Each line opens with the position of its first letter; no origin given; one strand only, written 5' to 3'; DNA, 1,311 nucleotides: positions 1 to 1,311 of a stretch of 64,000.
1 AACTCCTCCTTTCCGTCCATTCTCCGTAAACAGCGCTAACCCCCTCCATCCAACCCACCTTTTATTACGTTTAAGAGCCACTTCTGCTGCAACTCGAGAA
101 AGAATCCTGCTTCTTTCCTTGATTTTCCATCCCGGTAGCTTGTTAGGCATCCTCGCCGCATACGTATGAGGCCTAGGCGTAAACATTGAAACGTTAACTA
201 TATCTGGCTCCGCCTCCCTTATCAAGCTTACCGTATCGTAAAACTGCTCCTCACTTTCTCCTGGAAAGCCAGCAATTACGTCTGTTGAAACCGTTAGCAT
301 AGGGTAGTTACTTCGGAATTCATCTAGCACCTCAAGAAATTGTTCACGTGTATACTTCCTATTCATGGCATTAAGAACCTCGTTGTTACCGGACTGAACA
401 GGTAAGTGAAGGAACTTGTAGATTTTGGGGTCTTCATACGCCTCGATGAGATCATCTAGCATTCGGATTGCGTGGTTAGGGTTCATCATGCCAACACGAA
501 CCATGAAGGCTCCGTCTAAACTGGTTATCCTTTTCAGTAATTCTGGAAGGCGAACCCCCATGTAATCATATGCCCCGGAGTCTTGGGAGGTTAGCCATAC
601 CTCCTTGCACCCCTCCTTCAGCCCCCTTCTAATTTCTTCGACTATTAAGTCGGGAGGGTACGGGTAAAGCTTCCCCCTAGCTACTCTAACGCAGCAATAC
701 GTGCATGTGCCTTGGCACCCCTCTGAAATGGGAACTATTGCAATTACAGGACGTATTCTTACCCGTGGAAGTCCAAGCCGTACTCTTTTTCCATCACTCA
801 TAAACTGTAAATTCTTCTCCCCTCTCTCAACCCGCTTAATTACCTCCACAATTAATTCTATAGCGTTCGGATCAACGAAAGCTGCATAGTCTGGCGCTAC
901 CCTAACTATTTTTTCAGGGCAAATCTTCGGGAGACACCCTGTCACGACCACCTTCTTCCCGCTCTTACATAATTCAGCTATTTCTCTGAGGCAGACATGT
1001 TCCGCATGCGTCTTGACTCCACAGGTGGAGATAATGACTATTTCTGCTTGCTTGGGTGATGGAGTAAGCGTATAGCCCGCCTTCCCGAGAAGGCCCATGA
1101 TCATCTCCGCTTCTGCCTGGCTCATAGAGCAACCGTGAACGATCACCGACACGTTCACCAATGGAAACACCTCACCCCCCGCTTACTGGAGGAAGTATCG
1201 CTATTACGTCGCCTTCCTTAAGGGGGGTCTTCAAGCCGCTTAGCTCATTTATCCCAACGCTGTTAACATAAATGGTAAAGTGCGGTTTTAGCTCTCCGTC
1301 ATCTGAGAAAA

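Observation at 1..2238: A MoaD/SAMP-like Gly-Gly protein is translationally coupled to a MiaB/MtaB methylthiotransferase and sits divergent to a His-less HypB-like GTPase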

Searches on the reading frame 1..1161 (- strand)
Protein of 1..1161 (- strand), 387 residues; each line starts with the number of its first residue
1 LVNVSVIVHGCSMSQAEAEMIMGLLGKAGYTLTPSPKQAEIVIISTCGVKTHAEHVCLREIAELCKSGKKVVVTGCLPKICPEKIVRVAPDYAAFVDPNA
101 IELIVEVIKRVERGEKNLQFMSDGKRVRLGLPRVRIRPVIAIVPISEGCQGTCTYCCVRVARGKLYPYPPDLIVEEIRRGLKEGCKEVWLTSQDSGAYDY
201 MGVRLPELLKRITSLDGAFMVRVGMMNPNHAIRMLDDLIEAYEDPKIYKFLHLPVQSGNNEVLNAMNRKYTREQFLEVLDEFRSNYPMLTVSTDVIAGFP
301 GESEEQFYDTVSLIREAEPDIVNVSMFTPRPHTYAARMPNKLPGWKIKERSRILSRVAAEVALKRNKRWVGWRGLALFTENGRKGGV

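Call 5: search_protein_families(library=pfam, proteins=[window:1-1161:-], max_evalue=0.01)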
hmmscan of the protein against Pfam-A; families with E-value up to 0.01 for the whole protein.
window:1-1161:- (387 aa): 3 families
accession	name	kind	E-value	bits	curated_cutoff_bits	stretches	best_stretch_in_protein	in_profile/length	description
PF04055.27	Radical_SAM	-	4.9e-27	95.6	29.5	1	143-314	1-166/166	Radical SAM superfamily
PF00919.26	UPF0004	-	2.2e-19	69.7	27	1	4-94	2-95/98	Uncharacterized protein family UPF0004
PF23966.1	DUF7294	-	0.0076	16.7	27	0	257-286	25-54/66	Domain of unknown function (DUF7294)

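Call 6: search_protein_families(library=ncbifam, proteins=[window:1-1161:-], max_evalue=0.01)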
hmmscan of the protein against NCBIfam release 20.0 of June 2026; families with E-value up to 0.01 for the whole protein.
window:1-1161:- (387 aa): 35 families (the best 25 are shown)
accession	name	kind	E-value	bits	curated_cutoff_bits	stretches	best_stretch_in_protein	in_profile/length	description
TIGR01578.1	MiaB-like-B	hypoth_equivalog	2.1e-115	385.9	314.7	1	8-382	6-376/421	tRNA (N(6)-L-threonylcarbamoyladenosine(37)-C(2))-methylthiotransferase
TIGR00089.1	TIGR00089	subfamily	1.6e-105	353.4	251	1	4-382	2-384/429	MiaB/RimO family radical SAM methylthiotransferase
TIGR01574.1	miaB-methiolase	equivalog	9e-71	239.1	355.3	1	9-378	7-386/437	tRNA (N6-isopentenyl adenosine(37)-C2)-methylthiotransferase MiaB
TIGR01579.1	MiaB-like-C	equivalog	1.1e-69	235.7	357.05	1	10-382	5-383/416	tRNA (N(6)-L-threonylcarbamoyladenosine(37)-C(2))-methylthiotransferase MtaB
TIGR01125.1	TIGR01125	equivalog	2.1e-68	231.4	356.95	1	4-372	2-371/432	30S ribosomal protein S12 methylthiotransferase RimO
NF010916.0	PRK14336.1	equivalog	1.1e-47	162.8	606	1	6-368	6-355/418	tRNA (N6-isopentenyl adenosine(37)-C2)-methylthiotransferase MiaB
TIGR04013.1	B12_SAM_MJ_1487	hypoth_equivalog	6.8e-18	64.7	251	1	36-348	41-367/382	TIGR04013 family B12-binding domain/radical SAM domain-containing protein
TIGR04014.1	B12_SAM_MJ_0865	equivalog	7.1e-18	64.6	360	1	143-342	163-361/434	methyl-coenzyme M reductase glutamine C-methyltransferase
TIGR04479.1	bcpD_PhpK_rSAM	subfamily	1.1e-12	47.1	600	1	253-326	347-418/504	PhpK family radical SAM P-methyltransferase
NF038361.1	rSAM_Sden_1168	equivalog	3.9e-07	29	575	1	144-324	286-458/560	Sden_1168 family B12-binding radical SAM P-methyltransferase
TIGR03471.1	HpnJ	equivalog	5.9e-07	28.7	577.6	1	138-335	196-383/472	hopanoid biosynthesis associated radical SAM protein HpnJ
TIGR01212.1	TIGR01212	equivalog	8.3e-07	28.4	180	1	228-323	118-211/302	tRNA modification radical SAM protein MnmL/YtqA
TIGR00538.1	hemN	equivalog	3.7e-06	26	324.95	1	248-359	162-273/454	oxygen-independent coproporphyrinogen III oxidase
TIGR03994.1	rSAM_HemZ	equivalog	3.8e-06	26.3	321.4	1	256-328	206-277/401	coproporphyrinogen dehydrogenase HemZ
NF006064.0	PRK08207.2-2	equivalog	1.3e-05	24.4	504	1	255-324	268-335/465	coproporphyrinogen III oxidase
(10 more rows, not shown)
